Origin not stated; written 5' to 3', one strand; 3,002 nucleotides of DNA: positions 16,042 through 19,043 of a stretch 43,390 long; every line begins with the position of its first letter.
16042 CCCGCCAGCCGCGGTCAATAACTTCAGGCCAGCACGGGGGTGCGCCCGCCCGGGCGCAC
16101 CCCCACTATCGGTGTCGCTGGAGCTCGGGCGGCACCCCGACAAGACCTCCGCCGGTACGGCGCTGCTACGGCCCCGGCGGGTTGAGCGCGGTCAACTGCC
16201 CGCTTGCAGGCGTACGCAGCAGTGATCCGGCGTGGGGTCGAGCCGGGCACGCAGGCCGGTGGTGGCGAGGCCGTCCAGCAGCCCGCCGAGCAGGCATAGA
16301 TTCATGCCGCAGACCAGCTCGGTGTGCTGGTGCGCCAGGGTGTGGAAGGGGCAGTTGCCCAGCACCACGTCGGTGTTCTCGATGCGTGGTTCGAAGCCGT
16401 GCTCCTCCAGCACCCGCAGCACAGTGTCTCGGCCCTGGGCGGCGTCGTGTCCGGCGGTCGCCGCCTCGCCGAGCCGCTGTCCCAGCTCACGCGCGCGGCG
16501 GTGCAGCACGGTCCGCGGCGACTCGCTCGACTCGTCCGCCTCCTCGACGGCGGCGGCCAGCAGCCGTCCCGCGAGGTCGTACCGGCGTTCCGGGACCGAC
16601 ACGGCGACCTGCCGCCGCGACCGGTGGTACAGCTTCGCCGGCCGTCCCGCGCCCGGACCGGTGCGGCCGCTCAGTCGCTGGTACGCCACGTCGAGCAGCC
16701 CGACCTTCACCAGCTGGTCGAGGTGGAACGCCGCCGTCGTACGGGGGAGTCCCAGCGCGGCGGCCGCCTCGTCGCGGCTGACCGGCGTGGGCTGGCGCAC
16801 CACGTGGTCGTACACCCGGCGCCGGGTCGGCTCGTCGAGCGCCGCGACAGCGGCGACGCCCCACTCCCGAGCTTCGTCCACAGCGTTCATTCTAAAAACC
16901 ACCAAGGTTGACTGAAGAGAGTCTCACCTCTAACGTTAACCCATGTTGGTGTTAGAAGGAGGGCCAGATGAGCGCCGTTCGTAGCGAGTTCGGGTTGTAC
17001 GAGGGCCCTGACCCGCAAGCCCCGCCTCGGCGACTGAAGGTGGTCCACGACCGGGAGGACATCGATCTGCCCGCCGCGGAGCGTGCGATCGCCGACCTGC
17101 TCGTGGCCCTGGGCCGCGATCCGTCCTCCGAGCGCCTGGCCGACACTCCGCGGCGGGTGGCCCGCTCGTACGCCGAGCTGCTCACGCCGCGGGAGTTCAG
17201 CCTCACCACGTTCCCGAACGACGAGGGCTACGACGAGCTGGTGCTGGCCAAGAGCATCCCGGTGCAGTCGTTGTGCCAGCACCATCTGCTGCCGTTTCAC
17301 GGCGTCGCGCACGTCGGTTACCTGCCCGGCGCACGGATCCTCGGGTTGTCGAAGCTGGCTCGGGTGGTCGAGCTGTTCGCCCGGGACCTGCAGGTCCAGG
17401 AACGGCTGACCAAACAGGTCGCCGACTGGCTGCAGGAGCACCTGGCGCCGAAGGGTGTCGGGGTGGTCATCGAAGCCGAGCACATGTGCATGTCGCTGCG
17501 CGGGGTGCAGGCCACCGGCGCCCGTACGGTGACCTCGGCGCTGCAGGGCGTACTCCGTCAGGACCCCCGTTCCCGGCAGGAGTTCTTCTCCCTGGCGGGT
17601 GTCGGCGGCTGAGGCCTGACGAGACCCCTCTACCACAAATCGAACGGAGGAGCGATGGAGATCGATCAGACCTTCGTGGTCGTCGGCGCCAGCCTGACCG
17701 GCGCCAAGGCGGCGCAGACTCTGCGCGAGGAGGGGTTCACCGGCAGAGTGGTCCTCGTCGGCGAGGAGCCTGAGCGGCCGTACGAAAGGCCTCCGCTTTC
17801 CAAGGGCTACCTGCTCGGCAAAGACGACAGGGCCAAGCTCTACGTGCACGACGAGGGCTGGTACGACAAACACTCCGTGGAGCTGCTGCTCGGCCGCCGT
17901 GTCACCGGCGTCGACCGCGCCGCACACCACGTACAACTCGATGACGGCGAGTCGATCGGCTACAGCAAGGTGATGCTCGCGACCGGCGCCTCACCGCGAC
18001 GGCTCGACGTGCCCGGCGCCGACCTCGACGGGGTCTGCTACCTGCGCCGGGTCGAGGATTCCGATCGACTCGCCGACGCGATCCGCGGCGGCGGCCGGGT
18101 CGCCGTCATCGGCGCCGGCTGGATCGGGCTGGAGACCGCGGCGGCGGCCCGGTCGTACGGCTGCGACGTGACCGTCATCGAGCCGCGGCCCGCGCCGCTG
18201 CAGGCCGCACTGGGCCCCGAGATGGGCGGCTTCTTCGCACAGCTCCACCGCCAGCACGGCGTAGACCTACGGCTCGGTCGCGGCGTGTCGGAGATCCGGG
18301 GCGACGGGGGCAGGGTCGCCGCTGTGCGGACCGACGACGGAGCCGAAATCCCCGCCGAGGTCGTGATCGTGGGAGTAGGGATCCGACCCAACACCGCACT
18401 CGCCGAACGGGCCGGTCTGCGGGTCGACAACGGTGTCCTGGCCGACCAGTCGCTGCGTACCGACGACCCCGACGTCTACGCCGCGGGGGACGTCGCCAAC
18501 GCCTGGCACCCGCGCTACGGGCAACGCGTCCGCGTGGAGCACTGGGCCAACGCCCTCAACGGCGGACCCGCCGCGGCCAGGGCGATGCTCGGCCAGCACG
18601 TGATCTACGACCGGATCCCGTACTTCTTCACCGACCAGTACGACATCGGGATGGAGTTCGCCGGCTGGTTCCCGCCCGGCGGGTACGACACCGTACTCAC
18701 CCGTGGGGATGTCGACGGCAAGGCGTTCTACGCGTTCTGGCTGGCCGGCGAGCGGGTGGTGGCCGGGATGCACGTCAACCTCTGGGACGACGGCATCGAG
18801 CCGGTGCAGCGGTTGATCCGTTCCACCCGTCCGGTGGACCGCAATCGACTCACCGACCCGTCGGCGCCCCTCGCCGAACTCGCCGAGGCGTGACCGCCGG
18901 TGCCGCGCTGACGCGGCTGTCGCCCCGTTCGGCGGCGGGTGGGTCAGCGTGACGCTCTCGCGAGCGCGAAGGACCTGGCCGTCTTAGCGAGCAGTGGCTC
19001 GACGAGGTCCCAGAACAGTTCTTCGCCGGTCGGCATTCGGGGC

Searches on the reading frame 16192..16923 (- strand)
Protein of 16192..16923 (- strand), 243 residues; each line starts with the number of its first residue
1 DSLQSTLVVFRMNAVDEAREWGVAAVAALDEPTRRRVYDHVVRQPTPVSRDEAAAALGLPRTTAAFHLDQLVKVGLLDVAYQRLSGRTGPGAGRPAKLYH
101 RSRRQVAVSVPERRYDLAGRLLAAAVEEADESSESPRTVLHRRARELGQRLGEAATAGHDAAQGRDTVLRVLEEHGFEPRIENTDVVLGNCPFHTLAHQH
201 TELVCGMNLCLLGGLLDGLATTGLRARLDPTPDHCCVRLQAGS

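Call 11: search_protein_families(library=pfam, proteins=[window:16192-16923:-], max_evalue=0.01)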
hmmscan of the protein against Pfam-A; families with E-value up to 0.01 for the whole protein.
window:16192-16923:- (243 aa): 3 families
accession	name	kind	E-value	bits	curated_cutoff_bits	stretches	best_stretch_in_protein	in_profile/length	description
PF12840.13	HTH_20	-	2.2e-13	50.4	27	1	29-79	1-50/51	Helix-turn-helix domain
PF11740.13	KfrA_N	-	0.0017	19.5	26.1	1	102-160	49-108/113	Plasmid replication region DNA-binding N-term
PF09339.16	HTH_IclR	-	0.0048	17.1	22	0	43-77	14-48/52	IclR helix-turn-helix domain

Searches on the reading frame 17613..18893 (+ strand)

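Call 11: search_protein_families(library=pfam, proteins=[window:17613-18893:+], max_evalue=0.01)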
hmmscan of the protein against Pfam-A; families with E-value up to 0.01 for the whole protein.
window:17613-18893:+ (426 aa): 16 families
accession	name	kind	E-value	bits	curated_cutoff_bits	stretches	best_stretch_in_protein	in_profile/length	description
PF07992.20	Pyr_redox_2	-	8.7e-70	235.9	26.1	1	21-317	3-290/291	Pyridine nucleotide-disulphide oxidoreductase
PF00070.33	Pyr_redox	-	4.1e-22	78.9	22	1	162-242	1-81/82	Pyridine nucleotide-disulphide oxidoreductase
PF14759.12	Reductase_C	-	1.9e-14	54.3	25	1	337-424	1-85/85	Reductase C-terminal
PF01266.30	DAO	-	8.9e-10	39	27.9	1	162-196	1-35/353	FAD dependent oxidoreductase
PF13738.12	Pyr_redox_3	-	1.3e-09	38.1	30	1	84-292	91-305/305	Pyridine nucleotide-disulphide oxidoreductase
PF13450.12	NAD_binding_8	-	4.2e-08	33.8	21.9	1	165-194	1-30/68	NAD(P)-binding Rossmann-like domain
PF03486.20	HI0933_like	-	1.1e-05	25.5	50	0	162-194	2-34/244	HI0933-like protein Rossmann domain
PF01262.27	AlaDh_PNT_C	-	0.00017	21.5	23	1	161-197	29-65/214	Alanine dehydrogenase/PNT, C-terminal domain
PF02737.24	3HCDH_N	-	0.00025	21.4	22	1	163-200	2-39/180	3-hydroxyacyl-CoA dehydrogenase, NAD binding domain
PF02254.24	TrkA_N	-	0.00031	21.5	23.8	0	163-198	1-36/116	TrkA-N domain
PF13241.12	NAD_binding_7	-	0.00037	21.5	22.1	0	161-193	8-40/104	Putative NAD(P)-binding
PF01494.25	FAD_binding_3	-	0.00043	20.1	22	0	163-195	4-36/349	FAD binding domain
PF01134.28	GIDA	-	0.00074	19.1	22.1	0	163-190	2-29/391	Glucose inhibited division protein A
PF05834.18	Lycopene_cycl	-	0.0021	17.6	23.4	0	163-197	2-38/380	Lycopene cyclase protein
PF13478.12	XdhC_C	-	0.0034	18.3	29.7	0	163-219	1-58/125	XdhC Rossmann domain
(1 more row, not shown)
